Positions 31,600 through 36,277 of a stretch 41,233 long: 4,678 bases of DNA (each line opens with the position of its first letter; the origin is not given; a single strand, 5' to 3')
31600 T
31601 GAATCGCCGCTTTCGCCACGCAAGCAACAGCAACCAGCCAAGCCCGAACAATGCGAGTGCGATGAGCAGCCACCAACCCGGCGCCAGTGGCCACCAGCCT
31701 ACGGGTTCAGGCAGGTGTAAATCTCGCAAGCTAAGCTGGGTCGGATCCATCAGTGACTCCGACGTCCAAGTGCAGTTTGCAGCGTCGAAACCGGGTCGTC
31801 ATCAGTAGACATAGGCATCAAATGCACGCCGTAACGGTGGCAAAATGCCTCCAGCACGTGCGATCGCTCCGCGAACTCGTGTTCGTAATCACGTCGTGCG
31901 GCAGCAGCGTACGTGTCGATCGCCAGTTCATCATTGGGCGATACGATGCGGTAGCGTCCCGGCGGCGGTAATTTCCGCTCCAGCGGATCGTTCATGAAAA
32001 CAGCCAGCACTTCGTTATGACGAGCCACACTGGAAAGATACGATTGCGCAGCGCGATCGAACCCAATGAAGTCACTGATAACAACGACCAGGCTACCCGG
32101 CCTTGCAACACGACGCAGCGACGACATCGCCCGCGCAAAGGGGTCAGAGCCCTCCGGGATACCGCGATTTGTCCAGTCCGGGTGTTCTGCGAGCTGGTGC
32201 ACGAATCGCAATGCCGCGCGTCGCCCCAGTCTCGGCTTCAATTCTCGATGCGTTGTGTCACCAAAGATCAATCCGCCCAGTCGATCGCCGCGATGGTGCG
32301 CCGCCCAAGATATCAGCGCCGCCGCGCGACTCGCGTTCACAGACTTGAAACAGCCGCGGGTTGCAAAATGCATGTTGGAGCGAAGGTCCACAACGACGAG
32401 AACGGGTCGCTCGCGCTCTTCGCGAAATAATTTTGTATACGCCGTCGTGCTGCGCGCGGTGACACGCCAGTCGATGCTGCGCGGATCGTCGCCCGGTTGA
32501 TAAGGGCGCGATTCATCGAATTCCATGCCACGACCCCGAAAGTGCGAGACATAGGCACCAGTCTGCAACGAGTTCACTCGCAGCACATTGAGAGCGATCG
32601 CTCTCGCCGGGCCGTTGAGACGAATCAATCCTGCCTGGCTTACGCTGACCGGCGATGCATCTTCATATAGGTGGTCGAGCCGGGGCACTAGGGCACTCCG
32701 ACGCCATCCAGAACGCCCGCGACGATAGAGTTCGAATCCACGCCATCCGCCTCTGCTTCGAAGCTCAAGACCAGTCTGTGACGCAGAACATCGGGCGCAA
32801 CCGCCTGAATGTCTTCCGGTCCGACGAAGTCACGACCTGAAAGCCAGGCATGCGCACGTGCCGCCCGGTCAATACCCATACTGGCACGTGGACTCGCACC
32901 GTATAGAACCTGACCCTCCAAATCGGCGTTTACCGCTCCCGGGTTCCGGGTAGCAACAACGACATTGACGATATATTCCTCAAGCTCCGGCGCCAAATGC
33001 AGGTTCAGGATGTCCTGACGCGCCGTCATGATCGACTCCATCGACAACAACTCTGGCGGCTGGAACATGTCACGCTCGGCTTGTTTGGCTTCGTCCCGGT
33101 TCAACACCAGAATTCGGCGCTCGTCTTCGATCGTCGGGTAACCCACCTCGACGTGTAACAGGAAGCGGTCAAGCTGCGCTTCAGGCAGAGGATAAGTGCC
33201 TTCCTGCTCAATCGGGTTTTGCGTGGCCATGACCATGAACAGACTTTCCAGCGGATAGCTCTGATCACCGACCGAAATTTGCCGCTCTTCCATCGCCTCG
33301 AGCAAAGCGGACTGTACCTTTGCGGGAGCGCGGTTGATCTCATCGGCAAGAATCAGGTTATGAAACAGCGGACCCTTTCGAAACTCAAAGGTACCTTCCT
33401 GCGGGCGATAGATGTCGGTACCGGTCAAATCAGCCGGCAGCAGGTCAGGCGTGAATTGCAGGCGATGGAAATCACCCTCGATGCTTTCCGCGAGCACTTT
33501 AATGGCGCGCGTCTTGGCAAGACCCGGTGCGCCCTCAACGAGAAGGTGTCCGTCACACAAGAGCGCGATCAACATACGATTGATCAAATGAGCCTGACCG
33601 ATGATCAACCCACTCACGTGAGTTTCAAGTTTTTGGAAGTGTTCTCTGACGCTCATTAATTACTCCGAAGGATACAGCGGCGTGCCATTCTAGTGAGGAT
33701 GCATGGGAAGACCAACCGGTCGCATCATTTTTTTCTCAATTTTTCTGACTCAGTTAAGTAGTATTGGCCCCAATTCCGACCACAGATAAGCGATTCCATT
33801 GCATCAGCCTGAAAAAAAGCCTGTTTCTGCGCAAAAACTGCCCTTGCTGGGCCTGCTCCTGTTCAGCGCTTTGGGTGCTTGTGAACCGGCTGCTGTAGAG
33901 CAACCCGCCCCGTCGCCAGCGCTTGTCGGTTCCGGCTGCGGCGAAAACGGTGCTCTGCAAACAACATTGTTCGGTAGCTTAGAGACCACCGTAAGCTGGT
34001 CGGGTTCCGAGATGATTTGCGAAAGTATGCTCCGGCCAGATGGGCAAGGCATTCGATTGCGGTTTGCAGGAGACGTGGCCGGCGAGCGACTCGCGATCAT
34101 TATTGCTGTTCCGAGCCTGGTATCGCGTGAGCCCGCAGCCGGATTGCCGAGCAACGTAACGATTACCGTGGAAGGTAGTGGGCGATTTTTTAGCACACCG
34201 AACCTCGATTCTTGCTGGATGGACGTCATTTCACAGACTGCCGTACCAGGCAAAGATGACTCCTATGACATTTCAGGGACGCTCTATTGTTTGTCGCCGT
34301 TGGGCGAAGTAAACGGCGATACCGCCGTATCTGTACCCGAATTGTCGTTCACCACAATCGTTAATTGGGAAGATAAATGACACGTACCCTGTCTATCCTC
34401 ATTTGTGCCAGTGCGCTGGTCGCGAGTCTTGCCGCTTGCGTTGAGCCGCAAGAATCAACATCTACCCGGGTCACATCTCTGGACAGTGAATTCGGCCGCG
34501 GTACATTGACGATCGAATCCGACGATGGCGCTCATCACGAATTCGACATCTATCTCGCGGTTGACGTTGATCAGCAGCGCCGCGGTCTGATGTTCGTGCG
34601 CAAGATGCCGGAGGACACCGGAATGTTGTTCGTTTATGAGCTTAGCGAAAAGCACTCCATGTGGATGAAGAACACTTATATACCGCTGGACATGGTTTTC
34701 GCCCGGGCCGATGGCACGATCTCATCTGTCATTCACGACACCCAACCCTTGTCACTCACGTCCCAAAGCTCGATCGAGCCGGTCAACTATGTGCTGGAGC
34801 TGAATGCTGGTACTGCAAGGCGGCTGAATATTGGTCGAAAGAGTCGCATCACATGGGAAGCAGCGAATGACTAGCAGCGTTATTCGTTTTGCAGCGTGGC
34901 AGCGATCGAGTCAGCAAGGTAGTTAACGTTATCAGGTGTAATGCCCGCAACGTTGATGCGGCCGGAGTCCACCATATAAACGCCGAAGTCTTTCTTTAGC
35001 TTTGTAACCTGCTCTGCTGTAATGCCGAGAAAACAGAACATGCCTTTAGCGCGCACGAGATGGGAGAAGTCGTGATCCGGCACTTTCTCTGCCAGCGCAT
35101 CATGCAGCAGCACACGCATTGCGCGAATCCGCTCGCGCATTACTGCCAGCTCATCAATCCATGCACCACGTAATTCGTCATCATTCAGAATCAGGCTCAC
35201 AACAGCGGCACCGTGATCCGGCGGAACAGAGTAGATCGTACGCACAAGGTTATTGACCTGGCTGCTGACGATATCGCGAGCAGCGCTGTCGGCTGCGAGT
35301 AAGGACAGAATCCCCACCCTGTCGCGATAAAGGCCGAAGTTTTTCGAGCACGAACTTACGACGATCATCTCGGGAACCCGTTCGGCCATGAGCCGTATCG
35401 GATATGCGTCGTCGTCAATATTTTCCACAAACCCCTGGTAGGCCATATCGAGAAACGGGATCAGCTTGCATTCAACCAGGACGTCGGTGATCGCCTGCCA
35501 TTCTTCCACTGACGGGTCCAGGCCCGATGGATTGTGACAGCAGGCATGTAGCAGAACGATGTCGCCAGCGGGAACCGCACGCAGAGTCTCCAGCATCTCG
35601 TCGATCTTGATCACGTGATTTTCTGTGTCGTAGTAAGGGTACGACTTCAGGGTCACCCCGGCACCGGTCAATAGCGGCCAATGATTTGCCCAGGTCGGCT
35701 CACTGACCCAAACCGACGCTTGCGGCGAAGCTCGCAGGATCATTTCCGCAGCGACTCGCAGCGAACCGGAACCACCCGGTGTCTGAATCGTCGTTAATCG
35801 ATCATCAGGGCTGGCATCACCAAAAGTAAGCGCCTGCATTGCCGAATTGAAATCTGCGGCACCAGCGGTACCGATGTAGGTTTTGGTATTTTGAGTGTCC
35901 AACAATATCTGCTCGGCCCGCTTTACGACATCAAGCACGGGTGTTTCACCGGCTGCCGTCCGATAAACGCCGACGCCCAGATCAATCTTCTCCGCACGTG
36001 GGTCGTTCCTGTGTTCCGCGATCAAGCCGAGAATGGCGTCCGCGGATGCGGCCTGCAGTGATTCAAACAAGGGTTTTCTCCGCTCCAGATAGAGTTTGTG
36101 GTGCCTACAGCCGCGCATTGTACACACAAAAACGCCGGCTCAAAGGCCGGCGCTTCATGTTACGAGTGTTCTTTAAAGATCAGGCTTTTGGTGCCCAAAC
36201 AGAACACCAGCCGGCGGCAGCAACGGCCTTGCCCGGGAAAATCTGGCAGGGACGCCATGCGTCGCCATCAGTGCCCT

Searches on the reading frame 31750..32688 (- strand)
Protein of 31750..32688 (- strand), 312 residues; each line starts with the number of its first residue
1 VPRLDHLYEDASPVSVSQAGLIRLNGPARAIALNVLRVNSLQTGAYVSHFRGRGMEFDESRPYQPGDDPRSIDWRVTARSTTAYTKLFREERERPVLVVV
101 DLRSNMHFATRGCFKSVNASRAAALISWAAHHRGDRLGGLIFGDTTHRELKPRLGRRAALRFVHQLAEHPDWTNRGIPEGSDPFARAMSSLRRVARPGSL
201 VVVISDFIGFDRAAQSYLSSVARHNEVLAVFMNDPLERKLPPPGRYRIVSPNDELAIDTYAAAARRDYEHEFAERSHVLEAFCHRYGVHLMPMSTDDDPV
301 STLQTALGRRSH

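Call 9: search_protein_families(library=pfam, proteins=[window:31750-32688:-], max_evalue=0.01)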
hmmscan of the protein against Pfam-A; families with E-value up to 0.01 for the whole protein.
window:31750-32688:- (312 aa): 1 family
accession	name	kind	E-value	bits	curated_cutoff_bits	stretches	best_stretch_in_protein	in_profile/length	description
PF01882.25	DUF58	-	2.3e-44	151.6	23.4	1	59-276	1-214/216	Protein of unknown function DUF58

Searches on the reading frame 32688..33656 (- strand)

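Call 9: search_protein_families(library=pfam, proteins=[window:32688-33656:-], max_evalue=0.01)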
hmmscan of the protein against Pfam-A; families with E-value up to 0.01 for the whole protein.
window:32688-33656:- (322 aa): 8 families
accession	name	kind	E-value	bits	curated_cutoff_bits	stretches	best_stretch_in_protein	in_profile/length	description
PF07726.17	AAA_3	-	3.2e-63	211.9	27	1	37-167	1-131/131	ATPase family associated with various cellular activities (AAA)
PF17863.7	AAA_lid_2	-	6e-22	77.6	22.7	1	249-312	8-71/74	AAA lid domain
PF20030.5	bpMoxR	-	3.1e-16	59.5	27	1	10-181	6-176/205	MoxR domain in the MoxR-vWA-beta-propeller ternary systems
PF07728.20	AAA_5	-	1.4e-13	51.5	22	1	37-165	1-139/139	AAA domain (dynein-related subfamily)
PF00493.29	MCM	-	6.2e-06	25.9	23.3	1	31-150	53-175/224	MCM P-loop domain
PF05496.18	RuvB_N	-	9.3e-05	22.7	27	0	36-64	34-62/159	Holliday junction DNA helicase RuvB P-loop domain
PF00158.32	Sigma54_activat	-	0.0015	18.7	20.2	1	100-151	95-147/168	Sigma-54 interaction domain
PF00004.35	AAA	-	0.004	18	21.2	0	39-171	2-129/131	ATPase family associated with various cellular activities (AAA)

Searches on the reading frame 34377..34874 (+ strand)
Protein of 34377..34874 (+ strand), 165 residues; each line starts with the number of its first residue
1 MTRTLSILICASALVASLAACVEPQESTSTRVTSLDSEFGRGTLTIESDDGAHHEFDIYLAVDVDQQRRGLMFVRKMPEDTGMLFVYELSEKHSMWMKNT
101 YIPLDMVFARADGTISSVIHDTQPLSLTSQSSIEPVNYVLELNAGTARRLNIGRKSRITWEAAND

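Call 9: search_protein_families(library=pfam, proteins=[window:34377-34874:+], max_evalue=0.01)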
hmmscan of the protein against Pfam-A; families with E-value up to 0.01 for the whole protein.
window:34377-34874:+ (165 aa): 1 family
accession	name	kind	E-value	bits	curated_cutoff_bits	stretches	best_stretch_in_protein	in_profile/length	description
PF02643.20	DUF192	-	1.4e-29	102.5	27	1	57-160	2-96/96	Uncharacterized ACR, COG1430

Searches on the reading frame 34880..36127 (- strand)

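Call 9: search_protein_families(library=pfam, proteins=[window:34880-36127:-], max_evalue=0.01)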
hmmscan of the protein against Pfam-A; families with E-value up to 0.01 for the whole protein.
window:34880-36127:- (415 aa): 1 family
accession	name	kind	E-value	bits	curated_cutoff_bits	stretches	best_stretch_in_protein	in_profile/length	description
PF00155.27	Aminotran_1_2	-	2.4e-78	264.3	19.7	1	46-408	2-361/361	Aminotransferase class I and II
